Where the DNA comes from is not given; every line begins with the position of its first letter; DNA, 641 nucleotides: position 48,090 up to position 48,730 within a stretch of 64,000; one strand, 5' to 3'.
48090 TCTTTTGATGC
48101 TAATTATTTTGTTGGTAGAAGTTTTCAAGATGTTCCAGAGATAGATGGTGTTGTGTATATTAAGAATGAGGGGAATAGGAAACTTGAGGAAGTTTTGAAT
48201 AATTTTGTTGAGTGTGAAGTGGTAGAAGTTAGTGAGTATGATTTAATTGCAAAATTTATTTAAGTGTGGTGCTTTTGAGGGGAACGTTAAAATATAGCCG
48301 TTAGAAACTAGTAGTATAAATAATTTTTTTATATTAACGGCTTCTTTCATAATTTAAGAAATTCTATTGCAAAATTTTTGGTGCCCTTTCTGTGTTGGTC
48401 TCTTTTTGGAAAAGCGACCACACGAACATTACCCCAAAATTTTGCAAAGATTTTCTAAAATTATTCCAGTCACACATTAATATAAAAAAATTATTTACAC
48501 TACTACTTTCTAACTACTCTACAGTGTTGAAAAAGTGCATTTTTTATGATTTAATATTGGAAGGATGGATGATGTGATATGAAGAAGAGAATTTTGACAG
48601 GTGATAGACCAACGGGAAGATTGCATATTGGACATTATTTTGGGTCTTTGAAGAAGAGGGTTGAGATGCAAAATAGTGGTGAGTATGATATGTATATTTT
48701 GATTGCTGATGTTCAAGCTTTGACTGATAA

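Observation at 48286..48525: Divergent fourth foldback member: different stems, conserved flanks and internal-loop sequences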

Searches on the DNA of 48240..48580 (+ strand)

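Call 52: search_dna_similar(query=window:48277-48534:+, collection=plasmids, mode=distant, max_evalue=0.001, max_rows=10)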
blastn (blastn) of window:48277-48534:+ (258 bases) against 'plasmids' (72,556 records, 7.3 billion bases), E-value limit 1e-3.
No match.

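Call 53: search_rna_families(source=window, start=48240, end=48580, threshold=evalue, max_evalue=5)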
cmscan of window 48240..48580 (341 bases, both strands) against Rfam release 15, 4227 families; matches with E-value up to 5: 6.
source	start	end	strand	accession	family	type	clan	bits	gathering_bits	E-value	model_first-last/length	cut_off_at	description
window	48271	48538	-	RF00885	MIR821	Gene; miRNA;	-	39.6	249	5.2e-06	1-275/275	no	MIR821 microRNA precursor family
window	48359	48454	-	RF04205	MIR2606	Gene; miRNA;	-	19.8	139.7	1.7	1-165/165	no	MIR2606 microRNA precursor family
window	48304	48456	-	RF02815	Lig_thermometer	Cis-reg; thermoregulator;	-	19.4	51.5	1.6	1-205/205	no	Lig 5' UTR thermometer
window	48291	48534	+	RF00885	MIR821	Gene; miRNA;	-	16.2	249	0.82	12-275/275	no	MIR821 microRNA precursor family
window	48349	48464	-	RF04139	MIR841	Gene; miRNA;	-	13.5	200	3.5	51-162/212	no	MIR841 microRNA precursor family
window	48378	48516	-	RF01295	SCARNA7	Gene; snRNA; snoRNA; scaRNA;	-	10.1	65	1.6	1-330/330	no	Small Cajal body-specific RNA 7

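Call 82: search_dna_similar(query=window:48277-48534:+, collection=phages, mode=distant, max_evalue=0.001, max_rows=5)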
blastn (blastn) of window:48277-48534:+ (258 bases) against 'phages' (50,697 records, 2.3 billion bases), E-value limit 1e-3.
No match.
